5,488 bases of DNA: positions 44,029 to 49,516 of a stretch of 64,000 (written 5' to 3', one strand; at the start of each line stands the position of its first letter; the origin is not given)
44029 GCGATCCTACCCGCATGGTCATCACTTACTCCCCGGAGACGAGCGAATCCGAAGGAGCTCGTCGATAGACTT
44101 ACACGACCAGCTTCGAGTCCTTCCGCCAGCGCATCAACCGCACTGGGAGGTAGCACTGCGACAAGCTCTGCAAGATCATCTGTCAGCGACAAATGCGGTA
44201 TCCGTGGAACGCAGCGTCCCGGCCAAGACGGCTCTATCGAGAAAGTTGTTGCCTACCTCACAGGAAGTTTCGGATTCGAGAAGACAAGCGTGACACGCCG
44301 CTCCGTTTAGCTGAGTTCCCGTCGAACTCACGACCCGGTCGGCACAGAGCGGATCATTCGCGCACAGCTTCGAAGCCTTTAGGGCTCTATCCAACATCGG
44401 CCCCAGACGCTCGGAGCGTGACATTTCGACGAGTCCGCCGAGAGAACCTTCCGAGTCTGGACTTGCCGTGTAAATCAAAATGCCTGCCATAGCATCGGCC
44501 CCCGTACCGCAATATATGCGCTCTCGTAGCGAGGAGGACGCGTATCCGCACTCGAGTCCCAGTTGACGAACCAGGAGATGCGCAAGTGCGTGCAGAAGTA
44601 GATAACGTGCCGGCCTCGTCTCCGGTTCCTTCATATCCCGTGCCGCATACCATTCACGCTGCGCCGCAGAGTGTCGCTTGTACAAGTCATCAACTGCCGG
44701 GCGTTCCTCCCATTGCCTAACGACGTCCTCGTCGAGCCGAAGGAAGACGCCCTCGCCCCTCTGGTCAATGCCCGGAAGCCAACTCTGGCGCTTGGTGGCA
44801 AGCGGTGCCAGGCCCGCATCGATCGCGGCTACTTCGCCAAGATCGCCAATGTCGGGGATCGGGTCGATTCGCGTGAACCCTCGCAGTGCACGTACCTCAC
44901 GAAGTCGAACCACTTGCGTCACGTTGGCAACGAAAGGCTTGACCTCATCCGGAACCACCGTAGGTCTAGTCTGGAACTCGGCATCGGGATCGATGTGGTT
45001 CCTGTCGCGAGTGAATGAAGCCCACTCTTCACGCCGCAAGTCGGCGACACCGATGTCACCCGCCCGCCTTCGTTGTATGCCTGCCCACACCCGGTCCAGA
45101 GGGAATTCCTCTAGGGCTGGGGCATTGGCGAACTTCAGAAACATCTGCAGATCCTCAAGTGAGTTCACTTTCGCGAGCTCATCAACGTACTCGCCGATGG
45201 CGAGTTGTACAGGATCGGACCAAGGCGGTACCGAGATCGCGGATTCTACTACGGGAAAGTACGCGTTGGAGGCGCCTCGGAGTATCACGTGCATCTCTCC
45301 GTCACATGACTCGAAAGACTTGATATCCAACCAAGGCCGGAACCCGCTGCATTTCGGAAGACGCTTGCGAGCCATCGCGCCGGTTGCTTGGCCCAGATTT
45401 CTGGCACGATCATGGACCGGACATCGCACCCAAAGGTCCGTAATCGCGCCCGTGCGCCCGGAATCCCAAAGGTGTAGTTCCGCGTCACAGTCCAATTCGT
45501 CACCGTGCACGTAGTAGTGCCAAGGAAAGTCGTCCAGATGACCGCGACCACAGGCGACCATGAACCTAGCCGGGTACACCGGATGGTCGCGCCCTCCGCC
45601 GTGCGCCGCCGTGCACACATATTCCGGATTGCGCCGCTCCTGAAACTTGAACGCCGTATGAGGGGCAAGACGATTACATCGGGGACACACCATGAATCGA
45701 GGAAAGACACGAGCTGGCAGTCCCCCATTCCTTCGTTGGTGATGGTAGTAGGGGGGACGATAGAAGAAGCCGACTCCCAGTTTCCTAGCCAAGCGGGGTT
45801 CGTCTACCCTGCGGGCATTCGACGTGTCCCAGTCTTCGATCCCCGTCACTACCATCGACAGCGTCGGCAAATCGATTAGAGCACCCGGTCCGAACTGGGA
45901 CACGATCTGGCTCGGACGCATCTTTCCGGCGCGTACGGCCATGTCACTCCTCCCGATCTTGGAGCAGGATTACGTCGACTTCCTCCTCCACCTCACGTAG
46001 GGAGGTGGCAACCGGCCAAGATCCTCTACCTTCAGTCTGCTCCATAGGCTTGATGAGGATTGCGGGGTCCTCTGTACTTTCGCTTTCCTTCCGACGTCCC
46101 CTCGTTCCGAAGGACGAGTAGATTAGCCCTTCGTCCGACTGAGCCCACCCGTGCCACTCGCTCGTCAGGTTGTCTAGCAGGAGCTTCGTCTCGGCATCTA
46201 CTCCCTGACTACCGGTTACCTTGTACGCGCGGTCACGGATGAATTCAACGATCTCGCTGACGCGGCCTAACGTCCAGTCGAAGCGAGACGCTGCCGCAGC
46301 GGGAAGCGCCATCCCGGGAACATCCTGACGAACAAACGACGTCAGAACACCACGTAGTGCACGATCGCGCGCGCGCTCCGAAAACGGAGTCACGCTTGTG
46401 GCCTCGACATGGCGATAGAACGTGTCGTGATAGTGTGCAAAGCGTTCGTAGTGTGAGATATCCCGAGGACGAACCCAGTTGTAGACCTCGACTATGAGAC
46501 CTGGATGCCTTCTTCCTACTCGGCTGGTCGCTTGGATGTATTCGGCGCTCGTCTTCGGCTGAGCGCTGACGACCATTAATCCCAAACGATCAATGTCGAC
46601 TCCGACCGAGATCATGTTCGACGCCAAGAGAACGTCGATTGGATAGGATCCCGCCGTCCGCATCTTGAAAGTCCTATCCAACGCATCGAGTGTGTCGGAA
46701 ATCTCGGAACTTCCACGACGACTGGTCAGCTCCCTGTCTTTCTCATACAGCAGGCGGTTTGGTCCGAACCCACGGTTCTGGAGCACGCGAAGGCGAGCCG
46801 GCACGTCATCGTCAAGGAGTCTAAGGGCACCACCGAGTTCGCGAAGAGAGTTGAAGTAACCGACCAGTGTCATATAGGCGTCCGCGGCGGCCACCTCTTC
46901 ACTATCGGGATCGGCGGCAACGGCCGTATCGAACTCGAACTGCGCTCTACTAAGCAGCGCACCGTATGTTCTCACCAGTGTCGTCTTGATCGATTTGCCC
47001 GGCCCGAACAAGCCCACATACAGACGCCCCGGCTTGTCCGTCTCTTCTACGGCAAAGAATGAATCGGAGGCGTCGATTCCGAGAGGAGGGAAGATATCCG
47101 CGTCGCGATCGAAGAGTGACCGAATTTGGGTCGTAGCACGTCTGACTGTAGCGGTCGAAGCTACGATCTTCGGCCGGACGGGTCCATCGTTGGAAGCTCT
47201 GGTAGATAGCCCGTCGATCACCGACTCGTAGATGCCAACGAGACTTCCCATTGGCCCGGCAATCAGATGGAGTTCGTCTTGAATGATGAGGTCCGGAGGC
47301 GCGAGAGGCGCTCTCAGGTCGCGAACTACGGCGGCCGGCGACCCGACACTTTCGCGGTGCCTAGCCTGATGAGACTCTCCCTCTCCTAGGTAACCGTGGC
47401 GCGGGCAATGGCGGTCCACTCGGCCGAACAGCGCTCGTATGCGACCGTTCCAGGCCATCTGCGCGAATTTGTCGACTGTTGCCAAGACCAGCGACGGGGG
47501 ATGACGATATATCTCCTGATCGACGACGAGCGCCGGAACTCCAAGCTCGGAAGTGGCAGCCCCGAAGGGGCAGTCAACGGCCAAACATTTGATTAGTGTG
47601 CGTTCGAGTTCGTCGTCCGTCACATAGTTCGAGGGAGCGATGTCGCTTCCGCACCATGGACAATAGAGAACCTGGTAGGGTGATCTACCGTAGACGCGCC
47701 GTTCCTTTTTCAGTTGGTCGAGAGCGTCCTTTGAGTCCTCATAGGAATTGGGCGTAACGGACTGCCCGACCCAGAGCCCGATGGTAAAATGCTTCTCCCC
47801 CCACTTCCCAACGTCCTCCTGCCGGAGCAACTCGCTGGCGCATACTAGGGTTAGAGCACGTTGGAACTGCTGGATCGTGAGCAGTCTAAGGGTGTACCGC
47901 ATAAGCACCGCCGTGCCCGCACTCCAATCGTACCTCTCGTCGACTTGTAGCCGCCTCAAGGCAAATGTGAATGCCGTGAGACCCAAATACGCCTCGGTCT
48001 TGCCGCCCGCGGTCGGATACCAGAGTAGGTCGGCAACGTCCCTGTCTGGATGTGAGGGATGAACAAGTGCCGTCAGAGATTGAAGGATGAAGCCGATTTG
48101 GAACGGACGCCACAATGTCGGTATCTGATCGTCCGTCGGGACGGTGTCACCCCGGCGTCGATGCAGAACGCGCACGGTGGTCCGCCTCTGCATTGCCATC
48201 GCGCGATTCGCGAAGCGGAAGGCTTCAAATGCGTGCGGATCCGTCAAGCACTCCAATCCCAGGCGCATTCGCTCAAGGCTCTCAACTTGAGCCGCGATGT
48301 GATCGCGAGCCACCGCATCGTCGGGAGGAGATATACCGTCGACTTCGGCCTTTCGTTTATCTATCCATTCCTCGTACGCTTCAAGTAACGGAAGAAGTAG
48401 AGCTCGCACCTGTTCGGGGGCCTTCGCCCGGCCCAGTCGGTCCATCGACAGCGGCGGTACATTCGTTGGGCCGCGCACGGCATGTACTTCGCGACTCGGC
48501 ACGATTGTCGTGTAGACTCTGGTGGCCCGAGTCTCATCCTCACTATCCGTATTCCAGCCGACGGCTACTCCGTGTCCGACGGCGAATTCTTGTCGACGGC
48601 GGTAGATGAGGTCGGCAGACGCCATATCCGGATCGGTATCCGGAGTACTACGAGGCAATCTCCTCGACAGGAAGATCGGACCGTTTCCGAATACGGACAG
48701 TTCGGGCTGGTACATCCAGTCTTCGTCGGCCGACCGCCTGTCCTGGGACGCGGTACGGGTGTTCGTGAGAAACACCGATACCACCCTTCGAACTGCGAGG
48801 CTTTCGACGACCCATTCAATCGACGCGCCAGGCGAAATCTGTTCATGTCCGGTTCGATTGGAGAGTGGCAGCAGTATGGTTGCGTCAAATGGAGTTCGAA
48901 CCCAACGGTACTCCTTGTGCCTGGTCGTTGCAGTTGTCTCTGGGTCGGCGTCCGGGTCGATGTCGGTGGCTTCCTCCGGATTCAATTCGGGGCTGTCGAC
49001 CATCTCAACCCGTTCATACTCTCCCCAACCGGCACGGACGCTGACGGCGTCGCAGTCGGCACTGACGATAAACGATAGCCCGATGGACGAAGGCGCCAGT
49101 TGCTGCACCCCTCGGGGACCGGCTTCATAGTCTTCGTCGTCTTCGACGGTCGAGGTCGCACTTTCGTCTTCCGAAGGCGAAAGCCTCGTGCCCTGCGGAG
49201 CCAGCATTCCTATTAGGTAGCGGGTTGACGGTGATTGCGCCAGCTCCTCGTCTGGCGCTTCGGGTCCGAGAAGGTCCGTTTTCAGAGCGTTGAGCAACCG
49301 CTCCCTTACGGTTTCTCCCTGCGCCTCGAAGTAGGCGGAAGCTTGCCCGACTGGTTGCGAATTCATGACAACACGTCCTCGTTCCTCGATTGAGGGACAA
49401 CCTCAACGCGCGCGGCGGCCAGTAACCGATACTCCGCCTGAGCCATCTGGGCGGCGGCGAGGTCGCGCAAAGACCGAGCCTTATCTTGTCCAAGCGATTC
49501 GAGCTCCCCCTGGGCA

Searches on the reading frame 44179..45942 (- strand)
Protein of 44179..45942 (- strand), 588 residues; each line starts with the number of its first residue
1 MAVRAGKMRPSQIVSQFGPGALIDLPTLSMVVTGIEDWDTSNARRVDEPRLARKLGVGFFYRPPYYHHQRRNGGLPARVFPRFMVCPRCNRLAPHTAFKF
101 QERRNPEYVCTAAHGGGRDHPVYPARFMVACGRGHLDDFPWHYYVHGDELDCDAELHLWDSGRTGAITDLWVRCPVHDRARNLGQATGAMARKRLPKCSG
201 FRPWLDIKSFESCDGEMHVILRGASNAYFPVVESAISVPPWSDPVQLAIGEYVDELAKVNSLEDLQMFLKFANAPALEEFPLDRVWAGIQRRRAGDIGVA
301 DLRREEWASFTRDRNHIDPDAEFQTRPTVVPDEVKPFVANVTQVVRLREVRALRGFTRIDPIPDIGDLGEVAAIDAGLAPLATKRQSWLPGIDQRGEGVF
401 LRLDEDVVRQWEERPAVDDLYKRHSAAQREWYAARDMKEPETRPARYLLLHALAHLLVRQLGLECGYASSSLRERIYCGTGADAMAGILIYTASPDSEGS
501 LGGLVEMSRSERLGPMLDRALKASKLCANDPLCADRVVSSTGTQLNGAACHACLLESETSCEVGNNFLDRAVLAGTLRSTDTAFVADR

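Call 5: search_protein_families(library=padloc, proteins=[window:44179-45942:-])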
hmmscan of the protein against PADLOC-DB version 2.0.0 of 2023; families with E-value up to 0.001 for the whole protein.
window:44179-45942:- (588 aa): 4 families
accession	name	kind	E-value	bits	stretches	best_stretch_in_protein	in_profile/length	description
PDLC02584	DrmB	-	7e-87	290.1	1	154-582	6-439/445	DrmB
PDLC02583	DrmB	-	2e-77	259.6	2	339-576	374-604/606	DrmB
PDLC02579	DrmB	-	3.9e-74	247.4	1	275-584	5-312/314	DrmB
PDLC02582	DrmB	-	1.2e-13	48.6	1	445-584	521-643/649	DrmB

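Call 6: search_protein_families(library=pfam, proteins=[window:44179-45942:-])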
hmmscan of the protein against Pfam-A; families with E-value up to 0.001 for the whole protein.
window:44179-45942:- (588 aa): 1 family
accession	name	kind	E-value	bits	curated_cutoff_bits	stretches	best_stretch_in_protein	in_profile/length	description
PF09369.15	MZB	-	3.8e-10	40.8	24.2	1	453-554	1-80/80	MrfA Zn-binding domain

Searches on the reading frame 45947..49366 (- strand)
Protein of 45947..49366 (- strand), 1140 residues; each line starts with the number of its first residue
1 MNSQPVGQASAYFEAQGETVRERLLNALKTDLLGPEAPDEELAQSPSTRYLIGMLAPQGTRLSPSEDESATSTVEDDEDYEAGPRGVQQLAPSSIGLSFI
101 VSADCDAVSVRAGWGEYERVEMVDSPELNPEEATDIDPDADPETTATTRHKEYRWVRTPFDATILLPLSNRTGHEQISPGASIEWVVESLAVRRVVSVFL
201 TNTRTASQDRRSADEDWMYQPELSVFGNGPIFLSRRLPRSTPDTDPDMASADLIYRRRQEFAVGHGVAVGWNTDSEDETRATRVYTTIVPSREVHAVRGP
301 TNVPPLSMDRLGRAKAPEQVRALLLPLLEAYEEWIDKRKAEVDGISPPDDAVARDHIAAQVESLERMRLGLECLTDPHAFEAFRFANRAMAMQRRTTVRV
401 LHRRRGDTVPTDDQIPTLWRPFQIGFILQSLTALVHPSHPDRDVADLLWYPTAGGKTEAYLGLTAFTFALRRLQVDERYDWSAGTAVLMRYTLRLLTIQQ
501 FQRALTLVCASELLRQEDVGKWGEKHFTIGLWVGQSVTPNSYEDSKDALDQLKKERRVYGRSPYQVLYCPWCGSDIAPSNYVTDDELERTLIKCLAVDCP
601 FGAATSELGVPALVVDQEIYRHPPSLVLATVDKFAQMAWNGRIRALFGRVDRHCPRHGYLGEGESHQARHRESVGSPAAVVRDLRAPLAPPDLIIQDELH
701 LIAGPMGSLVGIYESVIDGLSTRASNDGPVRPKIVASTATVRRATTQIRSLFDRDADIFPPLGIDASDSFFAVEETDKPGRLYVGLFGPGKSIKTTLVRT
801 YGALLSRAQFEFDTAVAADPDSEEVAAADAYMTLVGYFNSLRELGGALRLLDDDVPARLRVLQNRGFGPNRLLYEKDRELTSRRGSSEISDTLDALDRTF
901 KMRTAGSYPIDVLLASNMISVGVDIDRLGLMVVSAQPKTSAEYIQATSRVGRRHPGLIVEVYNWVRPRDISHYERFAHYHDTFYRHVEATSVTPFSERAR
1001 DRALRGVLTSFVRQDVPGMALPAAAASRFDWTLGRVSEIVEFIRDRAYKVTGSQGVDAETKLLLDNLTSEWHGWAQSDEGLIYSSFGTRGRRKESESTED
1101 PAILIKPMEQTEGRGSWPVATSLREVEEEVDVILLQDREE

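Call 5: search_protein_families(library=padloc, proteins=[window:45947-49366:-])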
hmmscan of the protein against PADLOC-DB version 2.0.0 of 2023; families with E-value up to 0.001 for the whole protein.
window:45947-49366:- (1140 aa): 11 families
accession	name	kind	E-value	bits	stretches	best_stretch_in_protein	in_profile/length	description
PDLC02575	DrmA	-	4e-282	936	1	305-1136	9-830/837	DrmA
PDLC02567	DrmA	-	5.5e-219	727.8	1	75-1138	648-1725/1750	DrmA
PDLC02571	DrmA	-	6e-216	717.7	3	599-1130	758-1278/1282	DrmA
PDLC02577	DrmA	-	1.3e-162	540.6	1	479-1134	8-676/697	DrmA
PDLC02568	DrmA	-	3.8e-117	390.4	1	562-1025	28-490/611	DrmA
PDLC02576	DrmA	-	4.6e-73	244.5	2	443-795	529-869/1235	DrmA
PDLC02574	DrmA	-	5.9e-48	161.2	1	907-1014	34-141/269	DrmA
PDLC02569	DrmA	-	6.7e-07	25.4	1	911-1010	831-931/1095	DrmA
PDLC02573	DrmA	-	3.1e-06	23.5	0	903-994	788-880/1018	DrmA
PDLC00036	DruE3|DruE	-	0.00012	17.3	1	890-954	1035-1094/2023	SNF2 family N-terminal domain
PDLC02570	DrmA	-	0.00015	18.2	1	911-996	583-667/851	DrmA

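Call 6: search_protein_families(library=pfam, proteins=[window:45947-49366:-])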
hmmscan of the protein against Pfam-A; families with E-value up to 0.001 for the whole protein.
window:45947-49366:- (1140 aa): 1 family
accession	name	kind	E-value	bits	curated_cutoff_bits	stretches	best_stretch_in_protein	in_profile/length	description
PF00271.37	Helicase_C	-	6e-06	26.9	23.5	1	907-953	63-109/110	Helicase conserved C-terminal domain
